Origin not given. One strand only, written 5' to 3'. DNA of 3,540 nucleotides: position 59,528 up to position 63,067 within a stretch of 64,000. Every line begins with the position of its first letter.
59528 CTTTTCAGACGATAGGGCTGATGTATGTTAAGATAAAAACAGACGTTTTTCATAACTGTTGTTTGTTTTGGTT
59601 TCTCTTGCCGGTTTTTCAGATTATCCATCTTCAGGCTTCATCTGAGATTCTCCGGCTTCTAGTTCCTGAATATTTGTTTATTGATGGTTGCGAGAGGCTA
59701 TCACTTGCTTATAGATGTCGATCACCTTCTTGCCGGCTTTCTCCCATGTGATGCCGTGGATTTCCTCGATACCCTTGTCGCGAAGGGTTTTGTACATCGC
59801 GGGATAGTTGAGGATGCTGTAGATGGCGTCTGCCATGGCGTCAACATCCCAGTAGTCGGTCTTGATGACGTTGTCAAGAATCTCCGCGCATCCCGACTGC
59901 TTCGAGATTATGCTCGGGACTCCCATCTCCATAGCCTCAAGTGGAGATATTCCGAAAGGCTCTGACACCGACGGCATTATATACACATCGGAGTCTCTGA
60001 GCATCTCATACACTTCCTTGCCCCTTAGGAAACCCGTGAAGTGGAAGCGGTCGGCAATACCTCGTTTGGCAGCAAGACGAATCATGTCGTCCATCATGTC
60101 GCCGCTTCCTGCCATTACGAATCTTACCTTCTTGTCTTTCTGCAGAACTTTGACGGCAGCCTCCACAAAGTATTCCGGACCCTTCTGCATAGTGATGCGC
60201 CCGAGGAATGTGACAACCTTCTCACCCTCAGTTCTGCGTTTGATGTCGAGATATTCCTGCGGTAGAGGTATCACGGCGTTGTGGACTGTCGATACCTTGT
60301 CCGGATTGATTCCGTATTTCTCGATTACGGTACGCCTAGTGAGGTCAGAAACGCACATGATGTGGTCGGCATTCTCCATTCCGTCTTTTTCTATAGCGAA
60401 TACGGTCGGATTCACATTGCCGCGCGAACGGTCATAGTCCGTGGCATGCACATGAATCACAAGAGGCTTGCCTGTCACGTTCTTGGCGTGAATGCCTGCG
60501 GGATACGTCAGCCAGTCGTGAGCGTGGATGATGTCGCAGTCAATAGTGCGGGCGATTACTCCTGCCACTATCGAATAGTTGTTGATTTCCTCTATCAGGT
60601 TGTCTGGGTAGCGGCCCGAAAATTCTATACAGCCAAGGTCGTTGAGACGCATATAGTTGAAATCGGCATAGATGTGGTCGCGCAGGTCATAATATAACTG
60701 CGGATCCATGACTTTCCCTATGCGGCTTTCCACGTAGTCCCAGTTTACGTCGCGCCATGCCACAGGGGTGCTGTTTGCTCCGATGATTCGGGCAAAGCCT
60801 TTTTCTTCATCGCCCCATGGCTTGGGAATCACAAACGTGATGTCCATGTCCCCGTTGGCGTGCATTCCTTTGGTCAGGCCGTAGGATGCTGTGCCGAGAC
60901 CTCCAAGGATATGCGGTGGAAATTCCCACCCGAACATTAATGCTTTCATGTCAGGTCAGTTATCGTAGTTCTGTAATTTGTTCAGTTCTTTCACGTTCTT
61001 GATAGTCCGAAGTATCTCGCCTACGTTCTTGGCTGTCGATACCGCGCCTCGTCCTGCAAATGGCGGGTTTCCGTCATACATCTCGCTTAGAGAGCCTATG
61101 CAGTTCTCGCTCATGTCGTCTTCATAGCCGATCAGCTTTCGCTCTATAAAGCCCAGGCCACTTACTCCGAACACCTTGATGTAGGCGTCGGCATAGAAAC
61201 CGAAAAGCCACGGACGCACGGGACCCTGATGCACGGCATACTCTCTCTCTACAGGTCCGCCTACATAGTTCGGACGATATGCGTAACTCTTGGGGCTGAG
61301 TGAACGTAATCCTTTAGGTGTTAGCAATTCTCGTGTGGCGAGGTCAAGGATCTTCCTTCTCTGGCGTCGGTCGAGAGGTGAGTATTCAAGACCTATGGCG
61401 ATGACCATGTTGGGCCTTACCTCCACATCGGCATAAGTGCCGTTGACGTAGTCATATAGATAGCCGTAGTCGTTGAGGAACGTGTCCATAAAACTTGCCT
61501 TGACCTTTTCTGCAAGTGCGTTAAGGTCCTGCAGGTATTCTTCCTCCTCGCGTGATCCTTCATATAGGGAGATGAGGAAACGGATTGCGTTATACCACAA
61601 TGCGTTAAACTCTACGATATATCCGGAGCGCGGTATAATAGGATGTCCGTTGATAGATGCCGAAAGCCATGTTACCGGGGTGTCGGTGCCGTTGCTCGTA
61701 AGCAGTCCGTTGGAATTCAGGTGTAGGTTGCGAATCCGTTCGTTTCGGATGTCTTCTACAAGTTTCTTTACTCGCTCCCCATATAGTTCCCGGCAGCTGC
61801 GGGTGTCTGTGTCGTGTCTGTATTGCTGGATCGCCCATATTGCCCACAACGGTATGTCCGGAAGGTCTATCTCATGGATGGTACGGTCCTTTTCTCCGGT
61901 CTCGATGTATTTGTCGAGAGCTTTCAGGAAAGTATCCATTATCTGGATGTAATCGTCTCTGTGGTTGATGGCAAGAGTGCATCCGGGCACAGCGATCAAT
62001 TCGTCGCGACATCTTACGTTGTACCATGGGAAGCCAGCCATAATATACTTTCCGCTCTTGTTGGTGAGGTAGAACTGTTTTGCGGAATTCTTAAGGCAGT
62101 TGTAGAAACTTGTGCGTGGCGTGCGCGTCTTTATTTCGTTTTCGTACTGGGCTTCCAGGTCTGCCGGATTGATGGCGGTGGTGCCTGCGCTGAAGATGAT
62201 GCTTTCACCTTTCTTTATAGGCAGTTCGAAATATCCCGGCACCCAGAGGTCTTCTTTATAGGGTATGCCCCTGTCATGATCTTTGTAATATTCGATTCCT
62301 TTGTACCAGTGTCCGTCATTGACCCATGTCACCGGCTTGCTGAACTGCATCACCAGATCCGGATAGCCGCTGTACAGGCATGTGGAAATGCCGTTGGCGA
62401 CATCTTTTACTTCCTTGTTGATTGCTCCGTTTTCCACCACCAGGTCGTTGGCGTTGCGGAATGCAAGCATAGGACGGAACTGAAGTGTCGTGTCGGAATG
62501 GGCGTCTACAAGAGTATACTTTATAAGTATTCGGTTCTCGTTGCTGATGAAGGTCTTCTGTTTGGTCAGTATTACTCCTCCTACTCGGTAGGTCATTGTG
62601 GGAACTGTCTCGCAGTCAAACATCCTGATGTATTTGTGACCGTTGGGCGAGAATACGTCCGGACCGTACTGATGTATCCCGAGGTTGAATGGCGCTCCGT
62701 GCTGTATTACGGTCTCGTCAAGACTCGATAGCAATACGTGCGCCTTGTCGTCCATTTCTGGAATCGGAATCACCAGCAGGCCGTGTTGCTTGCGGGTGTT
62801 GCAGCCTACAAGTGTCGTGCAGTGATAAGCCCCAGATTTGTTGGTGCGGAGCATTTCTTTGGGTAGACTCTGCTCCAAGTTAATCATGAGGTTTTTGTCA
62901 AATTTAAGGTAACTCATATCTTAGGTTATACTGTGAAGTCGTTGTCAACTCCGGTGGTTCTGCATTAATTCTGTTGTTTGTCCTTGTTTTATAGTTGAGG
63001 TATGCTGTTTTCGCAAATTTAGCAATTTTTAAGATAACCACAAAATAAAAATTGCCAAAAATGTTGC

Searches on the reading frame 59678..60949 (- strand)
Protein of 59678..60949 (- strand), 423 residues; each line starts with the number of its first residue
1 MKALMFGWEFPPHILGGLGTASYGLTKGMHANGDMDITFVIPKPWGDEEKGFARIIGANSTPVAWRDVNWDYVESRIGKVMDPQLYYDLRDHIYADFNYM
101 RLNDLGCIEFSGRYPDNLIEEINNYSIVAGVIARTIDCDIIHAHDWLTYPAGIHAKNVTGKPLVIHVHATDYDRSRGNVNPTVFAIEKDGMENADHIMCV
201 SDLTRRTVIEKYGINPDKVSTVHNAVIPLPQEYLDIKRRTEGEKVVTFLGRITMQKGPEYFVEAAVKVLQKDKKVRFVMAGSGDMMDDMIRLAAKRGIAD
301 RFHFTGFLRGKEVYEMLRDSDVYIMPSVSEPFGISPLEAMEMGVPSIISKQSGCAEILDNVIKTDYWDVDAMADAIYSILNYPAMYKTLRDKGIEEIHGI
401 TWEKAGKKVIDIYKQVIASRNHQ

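Call 56: search_protein_families(library=pfam, proteins=[window:59678-60949:-])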
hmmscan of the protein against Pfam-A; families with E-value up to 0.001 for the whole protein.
window:59678-60949:- (423 aa): 7 families
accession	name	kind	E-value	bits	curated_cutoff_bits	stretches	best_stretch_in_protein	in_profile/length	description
PF00534.26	Glycos_transf_1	-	6e-34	117.5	26.4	1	237-393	9-169/172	Glycosyl transferases group 1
PF13692.12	Glyco_trans_1_4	-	3.5e-30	105.6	27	1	244-381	2-141/142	Glycosyl transferases group 1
PF13439.12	Glyco_transf_4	-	1.9e-18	67.5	28.5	1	133-226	68-166/170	Glycosyltransferase Family 4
PF20706.3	GT4-conflict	-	8.1e-17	61.7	26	1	164-365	112-327/385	Family 4 Glycosyltransferase in conflict systems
PF13579.12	Glyco_trans_4_4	-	1.9e-13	51.5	29.7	1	128-224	63-157/158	Glycosyl transferase 4-like domain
PF08323.17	Glyco_transf_5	-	1.1e-12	48.6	22.7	1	4-192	3-208/239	Starch synthase catalytic domain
PF00982.27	Glyco_transf_20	-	0.00031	20.1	32.5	1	308-391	360-448/473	Glycosyltransferase family 20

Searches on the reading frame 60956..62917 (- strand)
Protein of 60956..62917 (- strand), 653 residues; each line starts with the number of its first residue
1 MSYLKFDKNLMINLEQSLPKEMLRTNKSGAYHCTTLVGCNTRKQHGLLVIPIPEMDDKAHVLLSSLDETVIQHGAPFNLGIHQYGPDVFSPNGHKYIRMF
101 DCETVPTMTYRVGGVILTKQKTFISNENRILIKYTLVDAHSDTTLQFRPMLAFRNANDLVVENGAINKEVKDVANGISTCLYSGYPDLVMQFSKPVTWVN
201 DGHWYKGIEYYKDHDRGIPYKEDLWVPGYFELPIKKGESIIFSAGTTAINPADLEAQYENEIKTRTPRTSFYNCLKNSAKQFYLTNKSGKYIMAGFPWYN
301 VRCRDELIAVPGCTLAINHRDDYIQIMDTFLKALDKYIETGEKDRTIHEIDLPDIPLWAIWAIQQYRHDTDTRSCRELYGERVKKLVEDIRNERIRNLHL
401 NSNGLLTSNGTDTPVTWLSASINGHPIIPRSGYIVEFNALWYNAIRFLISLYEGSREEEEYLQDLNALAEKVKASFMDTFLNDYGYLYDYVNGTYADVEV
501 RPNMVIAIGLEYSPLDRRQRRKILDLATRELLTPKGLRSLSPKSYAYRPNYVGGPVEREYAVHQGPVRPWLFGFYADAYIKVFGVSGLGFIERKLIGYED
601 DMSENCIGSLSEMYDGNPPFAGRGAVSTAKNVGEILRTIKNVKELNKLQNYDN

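Call 56: search_protein_families(library=pfam, proteins=[window:60956-62917:-])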
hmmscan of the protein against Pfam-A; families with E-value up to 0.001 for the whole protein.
window:60956-62917:- (653 aa): 2 families
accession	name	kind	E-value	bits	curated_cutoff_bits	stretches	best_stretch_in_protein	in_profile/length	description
PF12439.13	GDE_N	-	4.5e-76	255.6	27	1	20-240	1-218/219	Glycogen debranching enzyme N terminal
PF06202.20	GDE_C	-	1.3e-62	212.4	21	1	282-637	6-367/367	Amylo-alpha-1,6-glucosidase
